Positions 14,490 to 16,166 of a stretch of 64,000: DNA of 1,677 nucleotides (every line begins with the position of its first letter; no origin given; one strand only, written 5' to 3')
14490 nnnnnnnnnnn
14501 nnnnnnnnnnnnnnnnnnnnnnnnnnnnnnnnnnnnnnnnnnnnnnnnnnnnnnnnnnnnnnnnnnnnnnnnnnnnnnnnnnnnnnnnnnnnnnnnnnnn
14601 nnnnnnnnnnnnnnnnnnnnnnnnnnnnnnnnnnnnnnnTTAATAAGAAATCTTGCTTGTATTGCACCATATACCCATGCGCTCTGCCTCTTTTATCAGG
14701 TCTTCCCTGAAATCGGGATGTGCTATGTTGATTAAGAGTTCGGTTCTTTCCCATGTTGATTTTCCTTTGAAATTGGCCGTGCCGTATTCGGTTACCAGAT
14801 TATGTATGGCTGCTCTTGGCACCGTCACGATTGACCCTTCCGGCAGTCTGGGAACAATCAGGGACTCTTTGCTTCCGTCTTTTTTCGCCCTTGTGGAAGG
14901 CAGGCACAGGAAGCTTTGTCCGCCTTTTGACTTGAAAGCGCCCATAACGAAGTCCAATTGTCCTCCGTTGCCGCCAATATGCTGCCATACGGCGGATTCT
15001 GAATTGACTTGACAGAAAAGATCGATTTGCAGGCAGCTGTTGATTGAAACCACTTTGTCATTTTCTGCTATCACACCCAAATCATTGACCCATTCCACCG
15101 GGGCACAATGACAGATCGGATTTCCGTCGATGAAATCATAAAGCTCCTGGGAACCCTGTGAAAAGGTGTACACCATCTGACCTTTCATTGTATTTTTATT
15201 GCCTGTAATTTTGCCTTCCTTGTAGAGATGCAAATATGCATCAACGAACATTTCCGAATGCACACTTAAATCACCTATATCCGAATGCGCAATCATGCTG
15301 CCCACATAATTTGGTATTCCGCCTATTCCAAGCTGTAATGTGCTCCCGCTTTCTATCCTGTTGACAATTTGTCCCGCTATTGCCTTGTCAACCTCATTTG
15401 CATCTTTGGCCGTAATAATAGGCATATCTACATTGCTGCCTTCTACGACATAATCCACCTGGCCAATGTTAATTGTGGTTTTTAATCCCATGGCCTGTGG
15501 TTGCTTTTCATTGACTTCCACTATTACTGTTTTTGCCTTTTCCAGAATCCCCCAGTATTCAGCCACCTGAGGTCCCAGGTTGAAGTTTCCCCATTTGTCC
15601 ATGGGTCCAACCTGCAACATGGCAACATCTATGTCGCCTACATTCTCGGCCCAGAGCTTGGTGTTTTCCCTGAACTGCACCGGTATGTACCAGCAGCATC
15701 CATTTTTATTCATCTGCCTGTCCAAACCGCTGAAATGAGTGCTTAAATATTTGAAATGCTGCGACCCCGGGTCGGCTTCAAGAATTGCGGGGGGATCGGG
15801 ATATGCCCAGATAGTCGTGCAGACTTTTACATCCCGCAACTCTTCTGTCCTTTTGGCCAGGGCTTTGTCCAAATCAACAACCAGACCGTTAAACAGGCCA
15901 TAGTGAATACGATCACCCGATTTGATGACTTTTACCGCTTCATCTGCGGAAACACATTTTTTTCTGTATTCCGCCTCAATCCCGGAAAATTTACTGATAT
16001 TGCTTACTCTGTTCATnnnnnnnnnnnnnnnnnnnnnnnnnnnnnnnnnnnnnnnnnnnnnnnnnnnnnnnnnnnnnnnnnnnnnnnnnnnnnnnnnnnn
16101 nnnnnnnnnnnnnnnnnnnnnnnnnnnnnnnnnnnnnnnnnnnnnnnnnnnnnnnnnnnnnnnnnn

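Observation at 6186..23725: About 16 kb, 15-gene catabolic block under a near-consensus sigma-54 promoter and a PAS-type enhancer-binding protein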

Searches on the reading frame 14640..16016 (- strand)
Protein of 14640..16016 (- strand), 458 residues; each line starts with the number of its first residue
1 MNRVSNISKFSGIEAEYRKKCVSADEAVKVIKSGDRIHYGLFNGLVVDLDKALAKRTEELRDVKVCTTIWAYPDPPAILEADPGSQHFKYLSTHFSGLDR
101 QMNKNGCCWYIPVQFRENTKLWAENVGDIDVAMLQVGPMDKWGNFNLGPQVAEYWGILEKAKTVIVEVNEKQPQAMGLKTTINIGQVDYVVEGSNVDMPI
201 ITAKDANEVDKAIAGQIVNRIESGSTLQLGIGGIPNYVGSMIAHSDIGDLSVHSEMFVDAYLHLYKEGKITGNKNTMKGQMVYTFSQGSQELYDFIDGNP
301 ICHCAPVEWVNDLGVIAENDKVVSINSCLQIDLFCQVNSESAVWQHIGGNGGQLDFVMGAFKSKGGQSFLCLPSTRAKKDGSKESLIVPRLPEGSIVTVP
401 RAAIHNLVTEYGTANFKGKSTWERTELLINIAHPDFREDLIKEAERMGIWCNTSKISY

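Call 3: search_protein_families(library=pfam, proteins=[window:14640-16016:-])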
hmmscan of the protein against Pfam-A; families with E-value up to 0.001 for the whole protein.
window:14640-16016:- (458 aa): 2 families
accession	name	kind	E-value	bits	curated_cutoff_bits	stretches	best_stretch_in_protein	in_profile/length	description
PF13336.12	AcetylCoA_hyd_C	-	4.8e-56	189.4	23.7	1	288-444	1-154/154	Acetyl-CoA hydrolase/transferase C-terminal domain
PF02550.21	AcetylCoA_hydro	-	1.5e-17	64.7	24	1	14-200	2-196/198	Acetyl-CoA hydrolase/transferase N-terminal domain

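Call 5: search_protein_families(library=ncbifam, proteins=[window:14640-16016:-], max_evalue=1e-10)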
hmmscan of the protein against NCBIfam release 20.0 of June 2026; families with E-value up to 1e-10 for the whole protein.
window:14640-16016:- (458 aa): 4 families
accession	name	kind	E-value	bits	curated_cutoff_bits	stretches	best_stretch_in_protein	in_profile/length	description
TIGR03948.1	butyr_acet_CoA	equivalog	8.4e-152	506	674.8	1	14-453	3-443/445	butyryl-CoA:acetate CoA-transferase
TIGR03458.1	YgfH_subfam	subfamily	1.3e-25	90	658.7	1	223-444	251-459/489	succinate CoA transferase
NF053666.1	BtrAceCoATfers1341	equivalog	3.6e-23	82.2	740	1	226-441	253-456/492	butyryl-CoA:acetate CoA transferase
NF053853.1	ScActCoATferScpC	equivalog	5.1e-18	65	500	1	225-445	257-464/493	succinyl-CoA:acetate CoA-transferase ScpC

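Call 9: find_related_loci(query=window:14640-16016:-, collection=genome_contigs, flank=10000)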
Query window:14640-16016:- (458 aa) in genome_contigs; peptide patterns used: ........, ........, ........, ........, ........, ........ (x = any residue, [..] = any of these).
46 stretches matched a pattern; 24 encode a relative of the query (tblastn E <= 1e-3); 24 distinct loci.
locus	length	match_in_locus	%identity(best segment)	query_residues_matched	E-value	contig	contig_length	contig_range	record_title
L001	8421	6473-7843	82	1-457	0e+0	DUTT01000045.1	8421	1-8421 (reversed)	MAG TPA_asm: Clostridiales bacterium isolate AS08sgBPME_104 169942_AS08, whole genome shotgun sequence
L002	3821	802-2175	82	1-458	0e+0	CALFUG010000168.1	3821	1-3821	MAG TPA_asm: uncultured Clostridia bacterium isolate SRR7299214_bin.53_CONCOCT_v1.1_MAG genome assembly, contig: ERZ7829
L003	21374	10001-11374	82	1-458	0e+0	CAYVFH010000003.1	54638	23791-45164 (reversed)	MAG TPA_asm: uncultured Oscillospiraceae bacterium isolate SRP090828_co4_64 genome assembly, contig: NODE_97_length_5463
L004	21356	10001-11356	83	7-458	0e+0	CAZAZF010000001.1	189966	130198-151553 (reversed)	MAG TPA_asm: uncultured Oscillospiraceae bacterium isolate SRP241326_co4_314 genome assembly, contig: NODE_74_length_189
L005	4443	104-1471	75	1-456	0e+0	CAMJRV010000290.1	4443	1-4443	MAG: uncultured Firmicutes bacterium isolate SRR12377477_bin.4_metawrap_v1.3_MAG genome assembly, contig: SRR12377477_31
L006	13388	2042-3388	76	9-457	0e+0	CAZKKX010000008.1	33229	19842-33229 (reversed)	MAG TPA_asm: uncultured Eubacteriales bacterium isolate SRP241341_co1_263 genome assembly, contig: NODE_1556_length_3322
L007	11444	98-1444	76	9-457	0e+0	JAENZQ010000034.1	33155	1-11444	MAG: Anaerovorax odorimutans isolate BM5_bin.11 BM5_bin11_NODE_361_length_33155_cov_7.582628, whole genome shotgun seque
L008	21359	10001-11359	75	6-458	0e+0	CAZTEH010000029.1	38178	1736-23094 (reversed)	MAG TPA_asm: uncultured Oscillospiraceae bacterium isolate SRP302447_co4_101 genome assembly, contig: NODE_2936_length_3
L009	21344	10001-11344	75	9-456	0e+0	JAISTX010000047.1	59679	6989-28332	MAG: Eubacteriales Family XIII. Incertae Sedis bacterium isolate Md513_bin44 k119_193414, whole genome shotgun sequence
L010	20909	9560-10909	75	9-458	0e+0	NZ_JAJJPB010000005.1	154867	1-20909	Clostridium aromativorans strain WLY-B-L2 Scaffolds_5_154867, whole genome shotgun sequence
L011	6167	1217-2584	74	3-458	0e+0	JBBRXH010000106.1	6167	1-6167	MAG: Peptostreptococcales bacterium isolate La4_metabat2.180 La4_metabat2.180_K_1927700_L_6167_cov_8.0000, whole genome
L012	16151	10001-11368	72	3-458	0e+0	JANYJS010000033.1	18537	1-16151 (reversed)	MAG: Bacillota bacterium isolate GL140_4_metabinner_149_sub GL140_4_k141_1623918, whole genome shotgun sequence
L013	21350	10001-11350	74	9-458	0e+0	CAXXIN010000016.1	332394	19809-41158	MAG: Negativicutes bacterium isolate 83deffcd-e23c-43a8-b56c-eeb2f7c44ec8 genome assembly, contig: contig_16, whole geno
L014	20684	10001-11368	72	1-456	0e+0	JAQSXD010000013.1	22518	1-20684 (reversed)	MAG: Bacillota bacterium isolate L_E1_T20_A_bin.112 scaffold_3384, whole genome shotgun sequence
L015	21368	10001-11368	71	1-456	0e+0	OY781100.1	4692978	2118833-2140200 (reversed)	MAG: Anaerovoracaceae bacterium isolate d0a44124-bd0d-43a8-b654-cc1806fddd19 genome assembly, chromosome: 1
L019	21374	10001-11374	72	1-458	0e+0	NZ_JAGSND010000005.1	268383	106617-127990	Sinanaerobacter chloroacetimidivorans strain BAD-6 LB-6_scaffold5, whole genome shotgun sequence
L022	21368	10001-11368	70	1-456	0e+0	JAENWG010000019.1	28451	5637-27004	MAG: Peptostreptococcaceae bacterium isolate 5_8_m_bin10 k141_477711_length_28451_cov_187.1821, whole genome shotgun seq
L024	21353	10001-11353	75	7-457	0e+0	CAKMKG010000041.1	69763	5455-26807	uncultured Firmicutes bacterium isolate OKU13 genome assembly, contig: MEGAHIT_co_assembly_000000019117, whole genome sh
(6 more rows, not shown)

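Call 32: search_protein_families(library=pfam, proteins=[L006:7634-9226:+, L019:13964-14962:+, L024:14950-15336:+, L014:17198-18340:+, L015:19099-20301:+, L024:15403-15732:+, L019:18420-18920:+, L014:15620-16780:+, L014:18909-19193:+, L007:7300-8334:+], max_evalue=0.0001)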
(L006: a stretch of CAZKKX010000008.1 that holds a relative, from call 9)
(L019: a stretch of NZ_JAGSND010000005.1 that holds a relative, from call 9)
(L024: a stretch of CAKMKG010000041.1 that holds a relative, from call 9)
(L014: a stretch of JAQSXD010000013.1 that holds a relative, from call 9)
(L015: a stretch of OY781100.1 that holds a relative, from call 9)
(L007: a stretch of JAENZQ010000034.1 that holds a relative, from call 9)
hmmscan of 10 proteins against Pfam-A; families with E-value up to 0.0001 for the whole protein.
L006:7634-9226:+ (530 aa): 2 families
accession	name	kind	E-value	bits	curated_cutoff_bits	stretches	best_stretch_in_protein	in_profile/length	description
PF07969.17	Amidohydro_3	-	2.3e-106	357.5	29.7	1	48-527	1-472/472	Amidohydrolase family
PF01979.26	Amidohydro_1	-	7.8e-16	58.7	25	1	310-526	132-345/345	Amidohydrolase family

L019:13964-14962:+ (332 aa): 2 families
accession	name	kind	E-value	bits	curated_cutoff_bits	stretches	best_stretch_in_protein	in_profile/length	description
PF02826.25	2-Hacid_dh_C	-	1.5e-51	174.7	25.1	1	114-291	1-178/178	D-isomer specific 2-hydroxyacid dehydrogenase, NAD binding domain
PF00389.36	2-Hacid_dh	-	5.1e-20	72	24.6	1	31-324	22-134/134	D-isomer specific 2-hydroxyacid dehydrogenase, catalytic domain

L024:14950-15336:+ (128 aa): 1 family
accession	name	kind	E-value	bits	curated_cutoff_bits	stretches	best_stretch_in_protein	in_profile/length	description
PF01042.26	Ribonuc_L-PSP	-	1.7e-26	93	27.3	1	16-124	8-119/121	Endoribonuclease L-PSP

L014:17198-18340:+ (380 aa): 10 families
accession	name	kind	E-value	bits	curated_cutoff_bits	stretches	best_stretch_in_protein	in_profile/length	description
PF07992.20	Pyr_redox_2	-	2e-29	103.4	26.1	1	14-322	2-291/291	Pyridine nucleotide-disulphide oxidoreductase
PF13738.12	Pyr_redox_3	-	5.5e-12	46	30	1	16-45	1-30/305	Pyridine nucleotide-disulphide oxidoreductase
PF13450.12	NAD_binding_8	-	3e-08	34.3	21.9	1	17-57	1-40/68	NAD(P)-binding Rossmann-like domain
PF01266.30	DAO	-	1.1e-07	32.1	27.9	0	15-50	2-37/353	FAD dependent oxidoreductase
PF12831.13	FAD_oxidored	-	2.2e-07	31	27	1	14-56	1-42/416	FAD dependent oxidoreductase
PF01946.23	Thi4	-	1.6e-06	28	26.2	1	7-51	12-56/235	Thi4 family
PF03486.20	HI0933_like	-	2.3e-06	27.7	50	0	14-50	2-37/244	HI0933-like protein Rossmann domain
PF00890.30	FAD_binding_2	-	3.3e-06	27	20.4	0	15-45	2-31/414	FAD binding domain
PF00070.33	Pyr_redox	-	1.1e-05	26.3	22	0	166-237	1-79/82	Pyridine nucleotide-disulphide oxidoreductase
PF01134.28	GIDA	-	8.9e-05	22.1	22.1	0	15-42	2-29/391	Glucose inhibited division protein A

L015:19099-20301:+ (400 aa): 11 families
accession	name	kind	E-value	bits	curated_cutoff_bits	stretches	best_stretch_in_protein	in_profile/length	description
PF01266.30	DAO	-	2.8e-68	231.5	27.9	1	5-369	1-353/353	FAD dependent oxidoreductase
PF07992.20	Pyr_redox_2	-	3.3e-09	37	26.1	1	4-50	1-48/291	Pyridine nucleotide-disulphide oxidoreductase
PF13450.12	NAD_binding_8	-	7.1e-09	36.3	21.9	1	8-44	1-37/68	NAD(P)-binding Rossmann-like domain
PF00890.30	FAD_binding_2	-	1.1e-07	31.9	20.4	1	5-203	1-202/414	FAD binding domain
PF12831.13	FAD_oxidored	-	2.1e-07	31.1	27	1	5-79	1-74/416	FAD dependent oxidoreductase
PF01494.25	FAD_binding_3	-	8.9e-07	28.9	22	1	4-38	2-36/349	FAD binding domain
PF00070.33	Pyr_redox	-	1.4e-06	29.1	22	0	6-36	2-32/82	Pyridine nucleotide-disulphide oxidoreductase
PF03486.20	HI0933_like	-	6.7e-06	26.2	50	0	5-36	2-33/244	HI0933-like protein Rossmann domain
PF13738.12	Pyr_redox_3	-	1.3e-05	25.1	30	0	7-54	1-49/305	Pyridine nucleotide-disulphide oxidoreductase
PF01946.23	Thi4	-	1.6e-05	24.7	26.2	1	4-42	18-56/235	Thi4 family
PF01134.28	GIDA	-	3.4e-05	23.5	22.1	0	5-36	1-29/391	Glucose inhibited division protein A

L024:15403-15732:+ (109 aa): 1 family
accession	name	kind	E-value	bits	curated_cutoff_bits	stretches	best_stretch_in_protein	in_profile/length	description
PF13510.11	Fer2_4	-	4e-27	94.5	22.8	1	18-98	2-81/82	2Fe-2S iron-sulfur cluster binding domain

L019:18420-18920:+ (166 aa): 7 families
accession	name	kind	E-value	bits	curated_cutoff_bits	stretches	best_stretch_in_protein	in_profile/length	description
PF00037.32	Fer4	-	4.5e-08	33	21.1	1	67-88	2-23/24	4Fe-4S binding domain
PF12838.12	Fer4_7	-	2.8e-07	31.3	27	1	43-84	4-49/52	4Fe-4S dicluster domain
PF13237.11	Fer4_10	-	2.3e-06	27.8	25.5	0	67-90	3-22/53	4Fe-4S dicluster domain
PF13187.11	Fer4_9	-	1.1e-05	25.8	27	1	44-85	5-49/52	4Fe-4S dicluster domain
PF25160.1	LdpA_Fe-S-bd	-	1.1e-05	25.5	27.6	1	45-90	7-45/49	LdpA Fe-S cluster-binding domain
PF14697.11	Fer4_21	-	2.7e-05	24.7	35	1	37-84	4-52/59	4Fe-4S dicluster domain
PF12837.12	Fer4_6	-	3.5e-05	24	25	0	69-86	5-22/24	4Fe-4S binding domain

L014:15620-16780:+ (386 aa): 0 families

L014:18909-19193:+ (94 aa): 2 families
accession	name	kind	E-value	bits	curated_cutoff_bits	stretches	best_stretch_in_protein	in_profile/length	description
PF04324.20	Fer2_BFD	-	6.8e-15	55.6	26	1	10-60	1-48/50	BFD-like [2Fe-2S] binding domain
PF17806.6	SO_alpha_A3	-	3.1e-13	50.3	23.1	1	11-90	6-85/87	Sarcosine oxidase A3 domain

L007:7300-8334:+ (344 aa): 1 family
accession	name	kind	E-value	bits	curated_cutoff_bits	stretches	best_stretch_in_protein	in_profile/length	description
PF03480.18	DctP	-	1.9e-89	300.2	23.4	1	47-323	2-279/286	Bacterial extracellular solute-binding protein, family 7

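Call 43: search_solved_structures(query=window:14640-16016:-, max_evalue=1e-20)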
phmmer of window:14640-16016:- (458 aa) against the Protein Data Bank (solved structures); distinct sequences matched with E-value up to 1e-20: 11.
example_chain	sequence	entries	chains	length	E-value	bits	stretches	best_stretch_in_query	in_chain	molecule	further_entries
3eh7_A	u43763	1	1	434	8.7e-80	272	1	12-444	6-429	4-hydroxybutyrate CoA-transferase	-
9vag_F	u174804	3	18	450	2.5e-75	257.3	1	16-449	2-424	4-hydroxybutyrate coenzyme A transferase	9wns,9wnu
4n8h_A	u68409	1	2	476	1.1e-73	251.9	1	7-448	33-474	4-hydroxybutyrate coenzyme A transferase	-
3d3u_A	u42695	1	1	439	1.2e-73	251.8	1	17-446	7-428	4-hydroxybutyrate CoA-transferase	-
4n8j_A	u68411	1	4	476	4.9e-73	249.8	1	7-448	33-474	Putative 4-hydroxybutyrate coenzyme A transferase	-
4n8l_A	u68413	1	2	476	1.7e-72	248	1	7-448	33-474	Putative 4-hydroxybutyrate coenzyme A transferase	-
4n8i_A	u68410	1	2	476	4.4e-72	246.6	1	7-448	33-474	4-hydroxybutyrate coenzyme A transferase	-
4n8k_A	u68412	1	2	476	4.4e-72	246.6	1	7-448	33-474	Putative 4-hydroxybutyrate coenzyme A transferase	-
3qli_A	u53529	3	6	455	7.2e-72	246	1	13-448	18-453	Coenzyme A transferase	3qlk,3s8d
3gk7_A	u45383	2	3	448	1.7e-69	238.1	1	17-446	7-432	4-Hydroxybutyrate CoA-transferase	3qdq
2oas_A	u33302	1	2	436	7.7e-67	229.4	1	21-445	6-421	4-hydroxybutyrate coenzyme A transferase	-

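Call 44: search_solved_structures(query=L019:13964-14962:+, max_evalue=1e-25)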
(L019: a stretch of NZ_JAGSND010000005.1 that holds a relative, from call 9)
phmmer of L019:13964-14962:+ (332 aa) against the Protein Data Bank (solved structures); distinct sequences matched with E-value up to 1e-25: 62 (the best 60 are shown).
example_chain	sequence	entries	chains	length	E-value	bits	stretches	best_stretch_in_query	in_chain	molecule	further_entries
5aov_A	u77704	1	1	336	5.6e-52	180.2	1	32-328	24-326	GLYOXYLATE REDUCTASE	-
1wwk_A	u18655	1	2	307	1.1e-51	179.2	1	40-301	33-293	phosphoglycerate dehydrogenase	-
2dbq_A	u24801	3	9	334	1.1e-49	172.7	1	31-328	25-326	Glyoxylate reductase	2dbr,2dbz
6bii_A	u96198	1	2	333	5.9e-48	167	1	33-328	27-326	Glyoxylate reductase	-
8wpo_A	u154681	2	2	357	6.7e-46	160.2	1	44-327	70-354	McyI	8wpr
8wph_A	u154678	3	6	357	1.3e-45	159.3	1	44-327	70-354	McyI-NAD | McyI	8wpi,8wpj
8wpq_A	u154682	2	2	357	1.3e-45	159.3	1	44-327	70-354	McyI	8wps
9whb_A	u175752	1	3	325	2.2e-44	155.2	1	25-311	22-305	3-phosphoglycerate dehydrogenase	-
9jnr_A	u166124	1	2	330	3.9e-43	151.1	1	40-326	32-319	McyI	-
9jnq_A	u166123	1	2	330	1e-41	146.5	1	34-327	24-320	McyI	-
9m0t_A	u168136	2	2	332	2.9e-40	141.7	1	42-323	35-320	Probable 2-ketogluconate reductase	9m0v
2d0i_A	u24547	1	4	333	1.3e-38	136.3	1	27-329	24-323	dehydrogenase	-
5tx7_A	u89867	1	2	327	2e-36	129.1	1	47-296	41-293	D-isomer specific 2-hydroxyacid dehydrogenase family protein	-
2ome_A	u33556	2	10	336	6.2e-36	127.5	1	49-324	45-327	C-terminal-binding protein 2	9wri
6wkw_D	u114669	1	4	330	6.3e-36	127.5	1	49-324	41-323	C-terminal-binding protein 2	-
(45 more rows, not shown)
